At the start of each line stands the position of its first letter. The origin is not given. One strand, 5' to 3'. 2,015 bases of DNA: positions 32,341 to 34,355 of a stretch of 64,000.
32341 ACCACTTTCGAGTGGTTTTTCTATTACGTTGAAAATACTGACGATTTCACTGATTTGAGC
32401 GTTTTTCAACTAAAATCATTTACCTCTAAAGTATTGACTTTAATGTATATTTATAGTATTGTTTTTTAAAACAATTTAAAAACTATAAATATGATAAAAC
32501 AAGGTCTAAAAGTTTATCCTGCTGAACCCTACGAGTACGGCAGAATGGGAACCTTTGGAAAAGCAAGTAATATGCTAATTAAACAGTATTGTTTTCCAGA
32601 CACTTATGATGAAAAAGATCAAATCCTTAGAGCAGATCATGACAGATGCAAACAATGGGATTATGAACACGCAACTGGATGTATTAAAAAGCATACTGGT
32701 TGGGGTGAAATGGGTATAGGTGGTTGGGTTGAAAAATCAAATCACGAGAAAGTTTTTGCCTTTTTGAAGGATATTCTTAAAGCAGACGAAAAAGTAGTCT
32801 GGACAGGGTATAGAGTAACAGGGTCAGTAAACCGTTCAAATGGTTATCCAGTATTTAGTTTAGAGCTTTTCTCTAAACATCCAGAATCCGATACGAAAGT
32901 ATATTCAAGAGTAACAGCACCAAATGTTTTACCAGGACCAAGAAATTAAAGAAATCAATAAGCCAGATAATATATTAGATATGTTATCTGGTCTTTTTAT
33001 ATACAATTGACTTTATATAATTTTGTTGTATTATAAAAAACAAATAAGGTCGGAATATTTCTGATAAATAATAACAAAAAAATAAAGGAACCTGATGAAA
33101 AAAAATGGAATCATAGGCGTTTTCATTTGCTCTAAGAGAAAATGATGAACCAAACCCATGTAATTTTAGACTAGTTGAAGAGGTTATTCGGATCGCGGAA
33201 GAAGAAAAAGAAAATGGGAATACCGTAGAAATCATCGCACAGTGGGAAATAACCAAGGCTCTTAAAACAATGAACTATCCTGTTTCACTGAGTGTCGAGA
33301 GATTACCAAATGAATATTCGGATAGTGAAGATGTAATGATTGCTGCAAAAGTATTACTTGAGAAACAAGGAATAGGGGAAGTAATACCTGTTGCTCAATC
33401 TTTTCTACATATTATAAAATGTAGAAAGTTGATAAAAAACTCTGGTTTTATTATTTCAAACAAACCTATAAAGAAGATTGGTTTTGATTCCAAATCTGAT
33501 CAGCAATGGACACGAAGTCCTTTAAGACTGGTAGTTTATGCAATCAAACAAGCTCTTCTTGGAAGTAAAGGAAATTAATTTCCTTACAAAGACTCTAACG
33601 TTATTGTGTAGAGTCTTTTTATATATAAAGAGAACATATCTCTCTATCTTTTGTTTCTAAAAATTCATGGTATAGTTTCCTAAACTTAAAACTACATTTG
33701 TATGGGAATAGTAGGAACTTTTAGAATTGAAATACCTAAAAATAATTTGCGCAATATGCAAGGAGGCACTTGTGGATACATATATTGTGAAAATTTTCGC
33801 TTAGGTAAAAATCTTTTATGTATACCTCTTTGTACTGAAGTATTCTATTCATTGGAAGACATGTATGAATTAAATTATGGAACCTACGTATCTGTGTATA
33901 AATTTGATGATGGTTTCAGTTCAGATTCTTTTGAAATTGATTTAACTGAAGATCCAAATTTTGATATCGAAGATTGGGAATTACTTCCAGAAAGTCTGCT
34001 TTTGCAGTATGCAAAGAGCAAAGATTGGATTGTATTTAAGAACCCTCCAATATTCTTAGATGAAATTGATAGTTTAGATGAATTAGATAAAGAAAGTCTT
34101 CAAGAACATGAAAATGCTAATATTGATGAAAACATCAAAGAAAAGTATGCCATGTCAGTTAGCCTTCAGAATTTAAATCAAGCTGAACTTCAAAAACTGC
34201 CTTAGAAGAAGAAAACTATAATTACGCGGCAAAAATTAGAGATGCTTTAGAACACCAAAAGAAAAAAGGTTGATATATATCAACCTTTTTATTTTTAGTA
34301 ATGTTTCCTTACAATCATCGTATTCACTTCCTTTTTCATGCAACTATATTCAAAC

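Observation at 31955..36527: ssrA and smpB separated by a 3.7-kb block of six uncharacterised genes (accessory/island-like cluster)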

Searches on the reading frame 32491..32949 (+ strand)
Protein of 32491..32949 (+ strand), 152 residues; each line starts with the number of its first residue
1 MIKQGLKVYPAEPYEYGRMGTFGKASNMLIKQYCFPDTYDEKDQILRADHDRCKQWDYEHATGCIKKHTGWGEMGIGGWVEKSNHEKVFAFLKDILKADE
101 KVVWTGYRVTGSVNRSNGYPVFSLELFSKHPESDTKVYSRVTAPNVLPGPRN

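Call 4: search_protein_families(library=pfam, proteins=[window:32491-32949:+], max_evalue=1)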
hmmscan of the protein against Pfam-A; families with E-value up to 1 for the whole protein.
window:32491-32949:+ (152 aa): 0 families

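Call 10: search_protein_families(library=ncbifam, proteins=[window:32491-32949:+], max_evalue=1)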
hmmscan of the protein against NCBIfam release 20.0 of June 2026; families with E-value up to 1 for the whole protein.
window:32491-32949:+ (152 aa): 0 families

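Call 11: search_protein_families(library=phrogs, proteins=[window:32491-32949:+], max_evalue=0.1)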
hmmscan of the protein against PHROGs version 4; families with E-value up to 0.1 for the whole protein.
window:32491-32949:+ (152 aa): 1 family
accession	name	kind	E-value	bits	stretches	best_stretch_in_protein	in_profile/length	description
phrog_1401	-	unknown function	0.07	14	1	21-97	43-114/140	-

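Call 34: find_homologous_proteins(query=window:32491-32949:+, max_evalue=0.001)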
Query window:32491-32949:+ (152 aa): 14 proteins with E <= 0.001 among 18 candidates.
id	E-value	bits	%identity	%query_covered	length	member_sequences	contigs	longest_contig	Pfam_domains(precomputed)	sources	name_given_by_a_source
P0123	4.3e-100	350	97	100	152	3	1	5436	-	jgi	jgi:hypothetical protein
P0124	1.3e-83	297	84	99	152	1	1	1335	-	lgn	-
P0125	4.0e-55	204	62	96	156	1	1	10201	-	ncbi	-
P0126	6.7e-53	197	57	97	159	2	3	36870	-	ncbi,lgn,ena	-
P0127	1.2e-50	190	59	93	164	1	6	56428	-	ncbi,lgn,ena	ncbi:MAG: hypothetical protein AAB920_01495 [Patescibacteria group bacterium]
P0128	1.7e-50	189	57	95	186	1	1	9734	-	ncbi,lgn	-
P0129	1.9e-50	189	61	92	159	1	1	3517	-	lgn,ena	-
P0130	1.8e-43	166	53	97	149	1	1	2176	-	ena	-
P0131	2.8e-42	162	50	95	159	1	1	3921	-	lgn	-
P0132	5.8e-36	142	49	91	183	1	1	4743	-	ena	-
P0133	5.9e-32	129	49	92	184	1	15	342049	-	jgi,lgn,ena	-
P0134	2.1e-23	101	41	95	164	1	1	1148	-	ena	-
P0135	7.3e-21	93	45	80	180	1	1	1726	-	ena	-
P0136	2.3e-19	88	43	86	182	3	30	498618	-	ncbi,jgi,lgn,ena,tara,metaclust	tara:strand:+ start:163138 stop:163686 length:549 start_codon:yes stop_codon:yes gene_type:complete|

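Call 36: find_encoding_contigs(protein=P0127, flank=8000, max_places=2)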
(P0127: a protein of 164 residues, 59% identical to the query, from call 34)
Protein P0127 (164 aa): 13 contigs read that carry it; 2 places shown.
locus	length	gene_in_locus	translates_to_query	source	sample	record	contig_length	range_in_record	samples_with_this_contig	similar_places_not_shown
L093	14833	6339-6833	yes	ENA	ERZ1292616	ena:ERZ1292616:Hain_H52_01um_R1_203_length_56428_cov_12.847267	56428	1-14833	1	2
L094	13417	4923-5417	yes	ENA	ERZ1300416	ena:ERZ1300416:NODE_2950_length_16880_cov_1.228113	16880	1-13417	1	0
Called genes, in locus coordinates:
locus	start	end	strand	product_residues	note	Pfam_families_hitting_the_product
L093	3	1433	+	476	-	?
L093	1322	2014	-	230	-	PF14528:LAGLIDADG_3 (weak)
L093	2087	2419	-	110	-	-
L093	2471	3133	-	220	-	PF09335:VTT_dom (weak)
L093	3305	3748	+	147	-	PF00472:RF-1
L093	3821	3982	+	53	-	-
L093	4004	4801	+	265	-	PF14023:Bestrophin-like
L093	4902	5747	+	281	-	PF01442:Apolipoprotein (faint)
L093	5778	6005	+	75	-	-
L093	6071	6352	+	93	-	PF01923:Cob_adeno_trans (weak)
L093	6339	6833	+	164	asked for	-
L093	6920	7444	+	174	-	-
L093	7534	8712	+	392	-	PF00266:Aminotran_5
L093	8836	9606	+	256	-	PF04402:SIMPL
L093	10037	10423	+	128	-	-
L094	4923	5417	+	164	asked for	-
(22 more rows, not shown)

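Call 37: find_encoding_contigs(protein=P0125, flank=8000, max_places=2)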
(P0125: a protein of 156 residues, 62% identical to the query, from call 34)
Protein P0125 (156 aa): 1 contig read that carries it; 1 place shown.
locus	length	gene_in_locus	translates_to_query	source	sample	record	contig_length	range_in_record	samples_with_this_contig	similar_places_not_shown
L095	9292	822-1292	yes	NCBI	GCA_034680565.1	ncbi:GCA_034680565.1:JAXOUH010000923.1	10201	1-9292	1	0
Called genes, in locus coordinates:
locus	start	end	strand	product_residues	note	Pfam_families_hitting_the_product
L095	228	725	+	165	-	-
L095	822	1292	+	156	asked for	-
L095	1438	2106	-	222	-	-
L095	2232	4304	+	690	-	PF22842:Pel9A-like_beta_helix, PF01471:PG_binding_1 (weak)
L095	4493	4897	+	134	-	PF09997:DUF2238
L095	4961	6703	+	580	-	PF00664:ABC_membrane, PF00005:ABC_tran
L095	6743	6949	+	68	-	-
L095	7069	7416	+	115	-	-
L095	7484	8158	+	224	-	PF01569:PAP2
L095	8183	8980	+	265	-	PF04402:SIMPL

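Call 38: find_encoding_contigs(protein=P0126, flank=8000, max_places=2)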
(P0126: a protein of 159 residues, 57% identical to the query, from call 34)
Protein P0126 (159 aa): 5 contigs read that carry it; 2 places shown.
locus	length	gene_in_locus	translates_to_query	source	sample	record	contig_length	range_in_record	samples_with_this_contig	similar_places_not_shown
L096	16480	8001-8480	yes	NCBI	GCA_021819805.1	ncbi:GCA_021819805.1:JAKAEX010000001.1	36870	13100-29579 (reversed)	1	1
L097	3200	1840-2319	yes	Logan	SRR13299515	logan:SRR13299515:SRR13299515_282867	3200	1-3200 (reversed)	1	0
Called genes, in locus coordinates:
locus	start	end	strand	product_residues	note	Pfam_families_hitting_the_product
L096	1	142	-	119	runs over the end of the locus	-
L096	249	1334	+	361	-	PF00953:Glycos_transf_4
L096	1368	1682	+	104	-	PF00829:Ribosomal_L21p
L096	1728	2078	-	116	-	-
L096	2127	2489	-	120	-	-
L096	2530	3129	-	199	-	PF21176:RecR_HhH, PF02132:RecR_ZnF (weak), PF01751:Toprim, PF13662:Toprim_4, PF21175:RecR_C (weak)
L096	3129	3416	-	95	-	PF02575:YbaB_DNA_bd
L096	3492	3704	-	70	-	-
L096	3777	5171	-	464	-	PF00772:DnaB, PF03796:DnaB_C, PF13481:AAA_25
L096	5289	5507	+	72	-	-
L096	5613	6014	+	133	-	PF02082:Rrf2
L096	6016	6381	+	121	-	PF01592:NifU_N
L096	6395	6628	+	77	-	PF01106:NifU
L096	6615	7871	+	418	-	PF00266:Aminotran_5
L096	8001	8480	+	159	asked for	-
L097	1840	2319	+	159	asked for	-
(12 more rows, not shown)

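Call 53: find_encoding_contigs(protein=P0123, flank=10000, max_places=4)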
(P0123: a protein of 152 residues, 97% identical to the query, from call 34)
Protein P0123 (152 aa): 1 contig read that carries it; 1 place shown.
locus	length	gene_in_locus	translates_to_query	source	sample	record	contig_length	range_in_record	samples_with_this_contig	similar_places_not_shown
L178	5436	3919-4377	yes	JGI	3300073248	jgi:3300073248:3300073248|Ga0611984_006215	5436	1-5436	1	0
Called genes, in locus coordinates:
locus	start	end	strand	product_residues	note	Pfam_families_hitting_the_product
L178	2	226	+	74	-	?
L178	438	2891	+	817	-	PF07517:SecA_DEAD, PF01043:SecA_PP_bind, PF21090:P-loop_SecA, PF07516:SecA_SW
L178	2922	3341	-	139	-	-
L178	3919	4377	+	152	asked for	-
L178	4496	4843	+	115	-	-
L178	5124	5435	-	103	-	?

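Call 66: predict_structure(alignment_id=A5)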
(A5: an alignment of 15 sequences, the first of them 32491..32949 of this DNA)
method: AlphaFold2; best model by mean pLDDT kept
length: 152 residues; sequences in the alignment: 15
mean_pLDDT: 90.2   pTM: 0.86
mean pLDDT of the five models: 90.2, 87.9, 87.5, 87.3, 87.3
residues with pLDDT >= 90: 110; 70-90: 35; 50-70: 4; < 50: 3
segments of 3 or more residues with pLDDT < 50: none
pLDDT, mean of each block of 10 residues (from residue 1): 72 85 86 96 95 94 95 88 97 97 97 85 96 94 86 49
secondary structure, 60 per line:
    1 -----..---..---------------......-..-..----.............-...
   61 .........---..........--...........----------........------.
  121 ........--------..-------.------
elements in order: E28-33 E44-49 H50-56 H58-69 H73-82 H85-95 E106-113 E120-128

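Call 76: find_related_loci(query=A5, collection=viral_contigs, flank=8000)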
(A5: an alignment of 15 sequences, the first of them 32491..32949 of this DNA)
Query A5 (152 aa) in viral_contigs; peptide patterns used: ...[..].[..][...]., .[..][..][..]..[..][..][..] (x = any residue, [..] = any of these).
18 stretches matched a pattern; 4 encode a relative of the query (tblastn E <= 1e-3); 4 distinct loci.
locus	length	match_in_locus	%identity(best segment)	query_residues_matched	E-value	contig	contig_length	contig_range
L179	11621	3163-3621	45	1-151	2e-41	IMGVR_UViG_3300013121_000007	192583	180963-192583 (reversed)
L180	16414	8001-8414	48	11-149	8e-41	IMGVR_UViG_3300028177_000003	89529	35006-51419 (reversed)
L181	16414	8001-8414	43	7-146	2e-31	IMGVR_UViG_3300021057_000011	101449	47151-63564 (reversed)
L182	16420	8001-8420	43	17-146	3e-26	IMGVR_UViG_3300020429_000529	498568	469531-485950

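Call 78: fold_search(model_id=the predicted structure, library=viral)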
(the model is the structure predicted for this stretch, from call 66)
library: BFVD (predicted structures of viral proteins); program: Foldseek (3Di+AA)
matches with E <= 10: 462; with E <= 0.001: 0
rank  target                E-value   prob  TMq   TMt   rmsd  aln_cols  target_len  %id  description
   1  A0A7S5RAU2            1.2e-03  1.00  0.41  0.46   4.1        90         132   21  (no name in the UniProt tables at hand)
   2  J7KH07                2.3e-01  0.12  0.18  0.13  11.3       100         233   13  (no name in the UniProt tables at hand)
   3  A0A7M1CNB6            4.3e-01  0.10  0.20  0.26  11.0       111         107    6  (no name in the UniProt tables at hand)
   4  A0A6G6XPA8            5.9e-01  0.12  0.23  0.27   8.5        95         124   12  (no name in the UniProt tables at hand)
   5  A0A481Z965            6.7e-01  0.10  0.24  0.06   9.6       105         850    7  AAA family ATPase [Pithovirus LCPAC304]
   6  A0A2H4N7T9            7.2e-01  0.04  0.19  0.06  11.4       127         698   12  (no name in the UniProt tables at hand)
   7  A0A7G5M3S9            8.1e-01  0.11  0.25  0.31   9.0       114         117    6  (no name in the UniProt tables at hand)
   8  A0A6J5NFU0            8.7e-01  0.03  0.12  0.04  13.5        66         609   17  Uncharacterized protein [uncultured Caudovirales phage]
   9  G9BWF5                9.2e-01  0.06  0.20  0.22  11.1       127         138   13  (no name in the UniProt tables at hand)
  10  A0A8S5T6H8            9.8e-01  0.18  0.23  0.40   5.3        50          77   20  Uncharacterized protein [Siphoviridae sp. ctxMM9]
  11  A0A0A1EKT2            9.8e-01  0.07  0.18  0.10   9.3       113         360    9  (no name in the UniProt tables at hand)
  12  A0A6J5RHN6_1          9.8e-01  0.02  0.12  0.03  17.9        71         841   11  Uncharacterized protein [uncultured Caudovirales phage]
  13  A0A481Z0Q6            1.0e+00  0.08  0.15  0.06   8.6        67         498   16  Serine/threonine protein kinase [Mimivirus LCMiAC01]
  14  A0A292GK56            1.1e+00  0.06  0.20  0.20   7.5        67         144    9  (no name in the UniProt tables at hand)
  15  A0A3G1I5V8            1.1e+00  0.02  0.09  0.08   8.7        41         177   15  (no name in the UniProt tables at hand)
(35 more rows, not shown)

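Call 79: search_protein_families(library=pfam, proteins=[L180:6111-7169:+, L180:7488-7979:+, L180:9269-9898:+, L180:10420-11907:+, L180:12353-14293:+, L180:1150-2013:+, L179:1215-2390:-, L179:4426-5391:+, L179:6912-7961:+, L179:9258-10865:+], max_evalue=0.001)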
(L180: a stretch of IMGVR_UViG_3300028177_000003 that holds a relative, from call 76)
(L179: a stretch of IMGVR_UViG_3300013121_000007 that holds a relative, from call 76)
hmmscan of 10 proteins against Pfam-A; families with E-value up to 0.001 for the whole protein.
L180:6111-7169:+ (352 aa): 0 families

L180:7488-7979:+ (163 aa): 0 families

L180:9269-9898:+ (209 aa): 0 families

L180:10420-11907:+ (495 aa): 2 families
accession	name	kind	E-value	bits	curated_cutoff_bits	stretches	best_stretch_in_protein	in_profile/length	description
PF01743.26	PolyA_pol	-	2.1e-17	64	23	1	28-153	2-126/126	Poly A polymerase head domain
PF12627.12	PolyA_pol_RNAbd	-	2.6e-07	30.7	22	1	180-239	3-62/64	Probable RNA and SrmB- binding site of polymerase A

L180:12353-14293:+ (646 aa): 6 families
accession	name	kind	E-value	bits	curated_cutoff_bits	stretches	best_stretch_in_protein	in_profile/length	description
PF01653.23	DNA_ligase_aden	-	2.1e-38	132.7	27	1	61-286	4-252/253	NAD-dependent DNA ligase adenylation domain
PF03120.22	DNA_ligase_OB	-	5.3e-17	61.9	32.9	1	291-369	2-73/79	NAD-dependent DNA ligase OB-fold domain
PF14520.12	HHH_5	-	1.5e-07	32.2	27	1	493-536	5-48/57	Helix-hairpin-helix domain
PF00533.33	BRCT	-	6.7e-06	26.7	21.3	1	580-640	16-76/78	BRCA1 C Terminus (BRCT) domain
PF12826.13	HHH_2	-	0.00063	20.3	27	0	490-546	3-58/64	Helix-hairpin-helix motif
PF22745.1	Nlig-Ia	-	0.00072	20.6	27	0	12-51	12-51/92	DNA ligase-like, N-terminal NAD+-binding domain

L180:1150-2013:+ (287 aa): 0 families

L179:1215-2390:- (391 aa): 0 families

L179:4426-5391:+ (321 aa): 0 families

L179:6912-7961:+ (349 aa): 3 families
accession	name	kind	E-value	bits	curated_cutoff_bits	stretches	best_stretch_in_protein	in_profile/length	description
PF16363.11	GDP_Man_Dehyd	-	1.3e-118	396.8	27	1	20-328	1-332/332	GDP-mannose 4,6 dehydratase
PF01370.27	Epimerase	-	2.6e-68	230.5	20.9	1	19-253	1-233/240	NAD dependent epimerase/dehydratase family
PF04321.23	RmlD_sub_bind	-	1.5e-07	31.3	27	1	19-171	3-131/287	RmlD substrate binding domain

L179:9258-10865:+ (535 aa): 2 families
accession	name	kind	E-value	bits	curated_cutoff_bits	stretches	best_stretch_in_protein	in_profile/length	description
PF04851.21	ResIII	-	1.2e-10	42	22.5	1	119-264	4-162/164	Type III restriction enzyme, res subunit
PF00270.35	DEAD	-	2.7e-07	30.9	26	1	121-243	2-132/167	DEAD/DEAH box helicase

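Call 87: search_solved_structures(query=A5, max_evalue=1)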
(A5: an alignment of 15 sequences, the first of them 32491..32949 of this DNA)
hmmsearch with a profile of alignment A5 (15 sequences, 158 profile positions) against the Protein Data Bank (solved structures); distinct sequences matched with E-value up to 1: 0.

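Call 90: search_protein_families(library=padloc, proteins=[window:32491-32949:+, L178:4496-4843:+], max_evalue=0.01)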
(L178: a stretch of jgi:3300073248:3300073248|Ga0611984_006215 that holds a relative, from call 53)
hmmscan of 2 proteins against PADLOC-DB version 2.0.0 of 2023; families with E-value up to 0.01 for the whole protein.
window:32491-32949:+ (152 aa): 0 families

L178:4496-4843:+ (115 aa): 0 families

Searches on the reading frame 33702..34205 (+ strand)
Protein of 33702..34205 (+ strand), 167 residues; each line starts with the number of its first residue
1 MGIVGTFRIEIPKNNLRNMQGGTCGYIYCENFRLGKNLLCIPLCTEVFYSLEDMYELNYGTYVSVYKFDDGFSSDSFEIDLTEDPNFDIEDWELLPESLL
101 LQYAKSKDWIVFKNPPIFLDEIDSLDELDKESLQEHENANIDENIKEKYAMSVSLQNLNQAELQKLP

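Call 4: search_protein_families(library=pfam, proteins=[window:33702-34205:+], max_evalue=1)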
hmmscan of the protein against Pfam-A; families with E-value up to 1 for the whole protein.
window:33702-34205:+ (167 aa): 0 families

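Call 44: search_protein_representatives(protein=window:33702-34205:+)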
Query: 167 residues. Proteins with E-value up to 0.001 (for the whole library): 14; up to 1e-10: 6; up to 1e-30: 2. The best 14 are listed.
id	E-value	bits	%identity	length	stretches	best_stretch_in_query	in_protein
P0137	8.4e-42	159.2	56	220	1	1-137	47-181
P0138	2.7e-40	154.3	49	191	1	1-142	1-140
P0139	4.3e-28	114.6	42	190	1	1-160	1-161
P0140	4.1e-25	104.9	40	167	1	1-143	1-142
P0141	4.4e-25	104.8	51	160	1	1-97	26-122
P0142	2.1e-20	89.5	39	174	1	2-137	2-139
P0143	1.8e-09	53.9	26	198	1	1-153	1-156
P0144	3.8e-08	49.7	29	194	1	3-145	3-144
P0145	1.2e-07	48.1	33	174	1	7-127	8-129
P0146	1.3e-07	48.0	30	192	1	2-133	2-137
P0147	9.6e-05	38.6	32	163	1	1-134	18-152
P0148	1.2e-04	38.3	29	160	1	3-157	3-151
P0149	3.8e-04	36.6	31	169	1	2-141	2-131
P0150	4.9e-04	36.3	38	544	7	37-65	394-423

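Call 68: predict_structure(alignment_id=A6)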
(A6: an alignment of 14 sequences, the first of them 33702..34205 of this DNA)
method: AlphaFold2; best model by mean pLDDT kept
length: 167 residues; sequences in the alignment: 14
mean_pLDDT: 82.6   pTM: 0.64
mean pLDDT of the five models: 82.6, 82.4, 81.7, 81.5, 80.9
residues with pLDDT >= 90: 84; 70-90: 40; 50-70: 40; < 50: 3
segments of 3 or more residues with pLDDT < 50: 127-129
pLDDT, mean of each block of 10 residues (from residue 1): 83 94 95 94 96 87 95 95 81 90 96 87 53 54 62 71 64
secondary structure, 60 per line:
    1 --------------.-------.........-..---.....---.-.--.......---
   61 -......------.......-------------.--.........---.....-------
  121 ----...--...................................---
elements in order: E23-28 E38-42 H51-57 E62-67 E77-80 H97-105 E109-113 H130-164
